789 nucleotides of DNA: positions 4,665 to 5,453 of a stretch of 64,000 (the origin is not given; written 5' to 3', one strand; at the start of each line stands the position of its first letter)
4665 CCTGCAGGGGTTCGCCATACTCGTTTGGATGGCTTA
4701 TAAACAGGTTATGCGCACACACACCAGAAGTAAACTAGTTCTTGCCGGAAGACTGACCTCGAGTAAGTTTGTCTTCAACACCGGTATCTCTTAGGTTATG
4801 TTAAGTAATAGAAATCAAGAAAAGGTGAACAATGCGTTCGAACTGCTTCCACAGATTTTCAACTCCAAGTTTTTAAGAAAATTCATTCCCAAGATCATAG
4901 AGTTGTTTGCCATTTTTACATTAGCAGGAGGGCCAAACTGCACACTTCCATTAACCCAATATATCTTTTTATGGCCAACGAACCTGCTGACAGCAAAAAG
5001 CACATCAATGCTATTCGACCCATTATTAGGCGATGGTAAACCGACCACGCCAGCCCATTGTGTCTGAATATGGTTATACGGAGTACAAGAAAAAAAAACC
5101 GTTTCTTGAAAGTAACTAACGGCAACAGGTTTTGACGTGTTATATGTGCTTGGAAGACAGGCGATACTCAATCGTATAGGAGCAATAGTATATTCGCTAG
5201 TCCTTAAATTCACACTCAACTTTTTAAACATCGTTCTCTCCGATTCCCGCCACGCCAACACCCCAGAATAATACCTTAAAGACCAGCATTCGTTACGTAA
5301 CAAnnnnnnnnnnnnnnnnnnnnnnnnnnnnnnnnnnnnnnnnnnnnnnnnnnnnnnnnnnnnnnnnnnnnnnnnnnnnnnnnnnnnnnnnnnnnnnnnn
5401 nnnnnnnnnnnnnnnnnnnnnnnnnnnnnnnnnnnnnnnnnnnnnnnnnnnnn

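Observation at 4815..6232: Two-gene operon of unrecognised function in a mobile-element hot spot (candidate novel defence/exclusion module)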

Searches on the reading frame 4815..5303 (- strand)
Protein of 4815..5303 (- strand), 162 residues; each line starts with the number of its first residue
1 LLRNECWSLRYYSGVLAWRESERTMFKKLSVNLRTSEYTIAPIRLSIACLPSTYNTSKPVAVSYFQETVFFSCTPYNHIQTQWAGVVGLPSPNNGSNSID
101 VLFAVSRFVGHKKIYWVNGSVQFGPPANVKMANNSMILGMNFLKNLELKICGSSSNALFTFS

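Call 4: search_protein_families(library=pfam, proteins=[window:4815-5231:-], max_evalue=1)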
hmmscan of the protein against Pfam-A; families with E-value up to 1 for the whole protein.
window:4815-5231:- (138 aa): 0 families

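Call 5: search_protein_families(library=padloc, proteins=[window:4815-5231:-], max_evalue=1)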
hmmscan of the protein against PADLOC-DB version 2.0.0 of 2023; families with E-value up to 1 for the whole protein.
window:4815-5231:- (138 aa): 0 families

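Call 6: search_protein_families(library=ncbifam, proteins=[window:4815-5231:-], max_evalue=1)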
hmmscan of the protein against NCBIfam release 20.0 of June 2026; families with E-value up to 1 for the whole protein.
window:4815-5231:- (138 aa): 0 families

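Call 7: search_protein_families(library=phrogs, proteins=[window:4815-5231:-], max_evalue=1)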
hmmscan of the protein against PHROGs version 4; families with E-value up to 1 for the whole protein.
window:4815-5231:- (138 aa): 0 families
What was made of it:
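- Checked: No family is recognised in Pfam, PADLOC, NCBIfam or PHROGs (calls 4-7).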

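Call 9: find_homologous_proteins(query=window:4815-5231:-, max_evalue=0.001)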
Query window:4815-5231:- (138 aa): 1 proteins with E <= 0.001 among 5 candidates.
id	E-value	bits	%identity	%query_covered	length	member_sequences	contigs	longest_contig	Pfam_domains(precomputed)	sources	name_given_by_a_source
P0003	1.1e-86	305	100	100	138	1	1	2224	-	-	-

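Call 26: predict_structure(protein=window:4815-5231:-)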
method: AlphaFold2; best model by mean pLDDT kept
length: 138 residues; sequences in the alignment: 1
mean_pLDDT: 32.8   pTM: 0.24
mean pLDDT of the five models: 32.8, 29.4, 29.1, 27.4, 26.0
residues with pLDDT >= 90: 0; 70-90: 0; 50-70: 0; < 50: 138
segments of 3 or more residues with pLDDT < 50: 1-138
pLDDT, mean of each block of 10 residues (from residue 1): 32 33 34 32 30 33 36 38 34 36 29 30 31 30
secondary structure, 60 per line:
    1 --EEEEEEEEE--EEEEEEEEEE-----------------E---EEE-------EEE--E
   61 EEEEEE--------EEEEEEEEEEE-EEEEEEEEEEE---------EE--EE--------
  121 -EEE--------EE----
elements in order: E3-11 E14-23 E45-47 E55-57 E60-66 E75-85 E87-97 E122-124
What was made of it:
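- On Clan AA retropepsin-like peptidase (geneB): The only model (single sequence) has pLDDT 33 (call 26), and the structure jobs were used up.
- Checked: The single-sequence AlphaFold model is all-strand but has pLDDT 33 (call 26).
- Tried and rejected: The single-sequence AlphaFold model of geneB was useless (pLDDT 33, call 26).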

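Call 55: search_protein_families(library=pfam, proteins=[window:4815-5303:-], max_evalue=10)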
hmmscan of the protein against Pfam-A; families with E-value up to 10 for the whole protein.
window:4815-5303:- (162 aa): 0 families
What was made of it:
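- On Type II toxin-antitoxin module: There are no such domains in either protein (calls 4, 6, 55).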

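Call 58: search_solved_structures(query=A5, max_evalue=10, show_alignments=3)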
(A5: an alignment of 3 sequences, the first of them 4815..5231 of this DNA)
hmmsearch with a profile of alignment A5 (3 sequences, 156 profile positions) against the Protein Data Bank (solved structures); distinct sequences matched with E-value up to 10: 0.

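Call 75: find_related_loci(query=A5, collection=viral_contigs, flank=5000)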
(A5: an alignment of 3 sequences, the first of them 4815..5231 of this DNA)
Query A5 (138 aa) in viral_contigs; peptide patterns used: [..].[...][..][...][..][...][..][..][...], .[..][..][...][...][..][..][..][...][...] (x = any residue, [..] = any of these).
36 stretches matched a pattern, but none encodes a relative of the query by tblastn (E <= 1e-3).

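Call 76: find_related_loci(query=window:4815-5231:-, collection=viral_contigs, flank=5000)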
Query window:4815-5231:- (138 aa) in viral_contigs; peptide patterns used: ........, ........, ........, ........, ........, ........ (x = any residue, [..] = any of these).
20 stretches matched a pattern, but none encodes a relative of the query by tblastn (E <= 1e-3).

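Call 83: find_encoding_contigs(protein=P0003, flank=3000, max_places=4)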
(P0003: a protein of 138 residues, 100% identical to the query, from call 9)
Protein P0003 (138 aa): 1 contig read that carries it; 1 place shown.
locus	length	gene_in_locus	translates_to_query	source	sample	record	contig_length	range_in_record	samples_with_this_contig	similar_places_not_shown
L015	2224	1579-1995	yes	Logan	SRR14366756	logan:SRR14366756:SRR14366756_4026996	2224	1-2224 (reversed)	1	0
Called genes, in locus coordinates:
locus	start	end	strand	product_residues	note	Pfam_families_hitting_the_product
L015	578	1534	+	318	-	-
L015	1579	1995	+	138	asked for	-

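Call 84: list_cluster_members(proteins=[window:4815-5231:-, window:4815-5303:-, window:5276-6232:-, L003:5007-5483:+, L005:2430-2939:+, P0006, P0007])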
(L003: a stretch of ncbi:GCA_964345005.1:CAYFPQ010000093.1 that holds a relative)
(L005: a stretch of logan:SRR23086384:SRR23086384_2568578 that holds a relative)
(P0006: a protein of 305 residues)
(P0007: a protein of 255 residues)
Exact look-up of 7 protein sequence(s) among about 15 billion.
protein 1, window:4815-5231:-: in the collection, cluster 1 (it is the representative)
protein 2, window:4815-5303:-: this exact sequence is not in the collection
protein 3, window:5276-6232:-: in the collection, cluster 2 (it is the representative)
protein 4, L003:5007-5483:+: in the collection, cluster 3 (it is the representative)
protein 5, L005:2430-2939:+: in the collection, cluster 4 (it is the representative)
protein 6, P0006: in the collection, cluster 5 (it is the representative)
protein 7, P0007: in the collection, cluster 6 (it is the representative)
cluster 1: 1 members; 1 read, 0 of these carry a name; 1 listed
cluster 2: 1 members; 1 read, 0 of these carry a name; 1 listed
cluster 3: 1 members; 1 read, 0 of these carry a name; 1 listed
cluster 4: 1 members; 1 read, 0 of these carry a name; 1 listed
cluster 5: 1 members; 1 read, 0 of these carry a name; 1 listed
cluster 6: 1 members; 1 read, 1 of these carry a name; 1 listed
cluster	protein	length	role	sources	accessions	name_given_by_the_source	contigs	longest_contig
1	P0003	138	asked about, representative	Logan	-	-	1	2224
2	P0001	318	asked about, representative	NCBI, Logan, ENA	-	-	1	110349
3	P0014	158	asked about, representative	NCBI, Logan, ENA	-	-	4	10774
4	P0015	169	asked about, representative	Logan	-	-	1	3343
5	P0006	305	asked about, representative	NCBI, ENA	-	-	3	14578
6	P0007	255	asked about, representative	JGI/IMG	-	hypothetical protein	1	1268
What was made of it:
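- Only the Logan assembly holds a 138-aa geneB gene call, while geneA is also held from NCBI and ENA (call 84).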
